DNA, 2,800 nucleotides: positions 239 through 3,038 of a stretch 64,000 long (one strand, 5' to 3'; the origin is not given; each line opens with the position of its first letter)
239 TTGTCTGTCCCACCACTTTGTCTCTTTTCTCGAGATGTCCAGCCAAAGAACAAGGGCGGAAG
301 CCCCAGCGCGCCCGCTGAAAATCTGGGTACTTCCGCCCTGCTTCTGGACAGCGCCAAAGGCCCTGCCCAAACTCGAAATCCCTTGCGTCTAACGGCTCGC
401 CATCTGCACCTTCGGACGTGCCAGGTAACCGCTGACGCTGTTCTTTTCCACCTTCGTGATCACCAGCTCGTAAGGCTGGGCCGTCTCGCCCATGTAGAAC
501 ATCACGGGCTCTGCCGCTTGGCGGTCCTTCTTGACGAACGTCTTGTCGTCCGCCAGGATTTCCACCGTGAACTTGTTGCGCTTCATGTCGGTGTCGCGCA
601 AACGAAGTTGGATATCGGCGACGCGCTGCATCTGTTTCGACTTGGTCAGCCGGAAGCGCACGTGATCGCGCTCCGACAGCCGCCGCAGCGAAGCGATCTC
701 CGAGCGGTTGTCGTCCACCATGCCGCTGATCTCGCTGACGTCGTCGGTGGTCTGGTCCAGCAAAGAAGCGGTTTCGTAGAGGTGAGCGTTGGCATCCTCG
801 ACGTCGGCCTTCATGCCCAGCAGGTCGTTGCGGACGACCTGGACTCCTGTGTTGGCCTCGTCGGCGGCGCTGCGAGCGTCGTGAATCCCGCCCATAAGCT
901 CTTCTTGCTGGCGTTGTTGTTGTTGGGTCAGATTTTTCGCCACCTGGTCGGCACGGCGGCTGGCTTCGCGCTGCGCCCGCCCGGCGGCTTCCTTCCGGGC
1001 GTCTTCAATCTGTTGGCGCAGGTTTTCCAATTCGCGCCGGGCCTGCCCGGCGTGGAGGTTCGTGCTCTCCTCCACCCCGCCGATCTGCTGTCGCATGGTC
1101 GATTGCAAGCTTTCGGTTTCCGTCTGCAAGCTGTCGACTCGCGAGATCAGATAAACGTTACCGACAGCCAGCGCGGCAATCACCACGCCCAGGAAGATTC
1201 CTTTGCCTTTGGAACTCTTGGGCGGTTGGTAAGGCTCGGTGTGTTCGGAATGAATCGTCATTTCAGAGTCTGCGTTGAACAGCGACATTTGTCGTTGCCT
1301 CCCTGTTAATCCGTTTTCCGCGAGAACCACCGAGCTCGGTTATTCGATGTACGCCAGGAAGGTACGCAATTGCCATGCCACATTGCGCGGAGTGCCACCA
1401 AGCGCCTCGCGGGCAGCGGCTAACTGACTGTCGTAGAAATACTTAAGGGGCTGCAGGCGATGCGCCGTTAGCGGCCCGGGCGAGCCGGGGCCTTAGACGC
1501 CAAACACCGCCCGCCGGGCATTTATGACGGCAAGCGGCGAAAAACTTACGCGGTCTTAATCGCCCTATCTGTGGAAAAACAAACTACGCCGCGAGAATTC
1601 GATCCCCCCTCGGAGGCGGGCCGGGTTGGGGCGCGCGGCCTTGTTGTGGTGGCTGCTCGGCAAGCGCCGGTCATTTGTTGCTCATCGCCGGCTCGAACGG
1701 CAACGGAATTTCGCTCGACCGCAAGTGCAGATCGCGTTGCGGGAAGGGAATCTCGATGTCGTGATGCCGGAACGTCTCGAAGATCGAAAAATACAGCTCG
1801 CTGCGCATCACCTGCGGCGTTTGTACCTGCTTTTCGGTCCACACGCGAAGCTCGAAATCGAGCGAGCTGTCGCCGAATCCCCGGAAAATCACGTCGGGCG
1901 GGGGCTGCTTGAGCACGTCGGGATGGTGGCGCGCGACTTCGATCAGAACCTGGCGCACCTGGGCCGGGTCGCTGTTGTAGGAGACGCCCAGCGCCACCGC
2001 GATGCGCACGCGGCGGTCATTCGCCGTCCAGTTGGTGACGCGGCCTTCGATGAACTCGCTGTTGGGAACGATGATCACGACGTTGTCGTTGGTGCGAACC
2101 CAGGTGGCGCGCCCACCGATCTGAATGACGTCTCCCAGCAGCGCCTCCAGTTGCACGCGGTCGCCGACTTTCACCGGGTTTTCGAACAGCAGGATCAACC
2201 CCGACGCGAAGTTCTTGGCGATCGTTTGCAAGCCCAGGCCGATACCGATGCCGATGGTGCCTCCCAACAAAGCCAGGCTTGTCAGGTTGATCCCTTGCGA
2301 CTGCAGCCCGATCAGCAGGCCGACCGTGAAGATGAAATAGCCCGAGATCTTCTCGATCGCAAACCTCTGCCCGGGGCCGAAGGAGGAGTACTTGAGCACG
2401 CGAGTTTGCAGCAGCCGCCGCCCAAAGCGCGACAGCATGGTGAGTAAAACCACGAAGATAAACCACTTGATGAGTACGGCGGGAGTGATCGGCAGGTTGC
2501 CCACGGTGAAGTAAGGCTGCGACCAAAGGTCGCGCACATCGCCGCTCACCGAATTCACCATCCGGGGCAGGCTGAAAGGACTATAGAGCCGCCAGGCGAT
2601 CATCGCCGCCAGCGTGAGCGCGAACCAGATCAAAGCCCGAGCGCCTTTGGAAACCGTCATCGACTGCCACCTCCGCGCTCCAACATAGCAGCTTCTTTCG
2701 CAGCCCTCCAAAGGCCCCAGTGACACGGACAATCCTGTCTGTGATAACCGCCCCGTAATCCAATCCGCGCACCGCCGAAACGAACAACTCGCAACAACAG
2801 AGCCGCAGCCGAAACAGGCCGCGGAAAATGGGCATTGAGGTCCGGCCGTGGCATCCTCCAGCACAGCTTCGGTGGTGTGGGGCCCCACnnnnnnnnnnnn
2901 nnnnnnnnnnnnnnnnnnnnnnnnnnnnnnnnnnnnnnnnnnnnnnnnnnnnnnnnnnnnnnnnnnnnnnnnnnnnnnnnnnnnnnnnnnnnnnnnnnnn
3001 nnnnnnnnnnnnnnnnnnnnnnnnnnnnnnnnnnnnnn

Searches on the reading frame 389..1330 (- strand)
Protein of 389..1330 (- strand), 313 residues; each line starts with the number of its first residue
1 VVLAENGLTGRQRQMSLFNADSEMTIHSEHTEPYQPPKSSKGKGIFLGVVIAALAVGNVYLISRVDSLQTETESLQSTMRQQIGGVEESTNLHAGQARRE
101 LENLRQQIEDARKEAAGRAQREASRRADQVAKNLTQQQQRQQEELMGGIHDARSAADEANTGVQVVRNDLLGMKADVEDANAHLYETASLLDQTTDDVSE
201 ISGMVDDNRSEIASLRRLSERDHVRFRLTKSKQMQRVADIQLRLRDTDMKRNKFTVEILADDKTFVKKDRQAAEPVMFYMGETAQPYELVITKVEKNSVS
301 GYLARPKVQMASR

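Call 77: search_protein_families(library=pfam, proteins=[window:389-1330:-], max_evalue=0.001)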
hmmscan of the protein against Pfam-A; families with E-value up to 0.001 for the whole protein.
window:389-1330:- (313 aa): 1 family
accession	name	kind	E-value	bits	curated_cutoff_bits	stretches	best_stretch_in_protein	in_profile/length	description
PF06009.19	Laminin_II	-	6.3e-05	23.4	33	1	152-227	1-76/138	Laminin Domain II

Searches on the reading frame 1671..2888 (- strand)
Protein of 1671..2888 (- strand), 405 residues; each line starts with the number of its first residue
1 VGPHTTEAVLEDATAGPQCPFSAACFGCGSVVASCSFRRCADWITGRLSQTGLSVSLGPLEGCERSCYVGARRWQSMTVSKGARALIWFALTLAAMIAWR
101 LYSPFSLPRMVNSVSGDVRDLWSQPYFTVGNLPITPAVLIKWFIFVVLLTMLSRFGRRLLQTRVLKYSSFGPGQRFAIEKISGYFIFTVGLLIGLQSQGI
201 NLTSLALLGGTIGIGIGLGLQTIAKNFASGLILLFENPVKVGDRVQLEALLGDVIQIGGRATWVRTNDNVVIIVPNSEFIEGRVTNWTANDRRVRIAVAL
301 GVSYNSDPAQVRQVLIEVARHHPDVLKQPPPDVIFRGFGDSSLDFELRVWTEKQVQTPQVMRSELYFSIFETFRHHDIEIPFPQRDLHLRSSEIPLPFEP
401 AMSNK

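Call 77: search_protein_families(library=pfam, proteins=[window:1671-2888:-], max_evalue=0.001)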
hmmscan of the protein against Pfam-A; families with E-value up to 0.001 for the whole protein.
window:1671-2888:- (405 aa): 2 families
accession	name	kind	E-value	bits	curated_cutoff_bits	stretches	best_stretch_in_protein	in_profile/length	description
PF00924.24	MS_channel_2nd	-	1.5e-19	70.3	20.2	1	223-288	2-67/68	Mechanosensitive ion channel, beta-domain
PF21082.3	MS_channel_3rd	-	2.1e-18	66.9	21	1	298-380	3-88/88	Mechanosensitive ion channel MscS, C-terminal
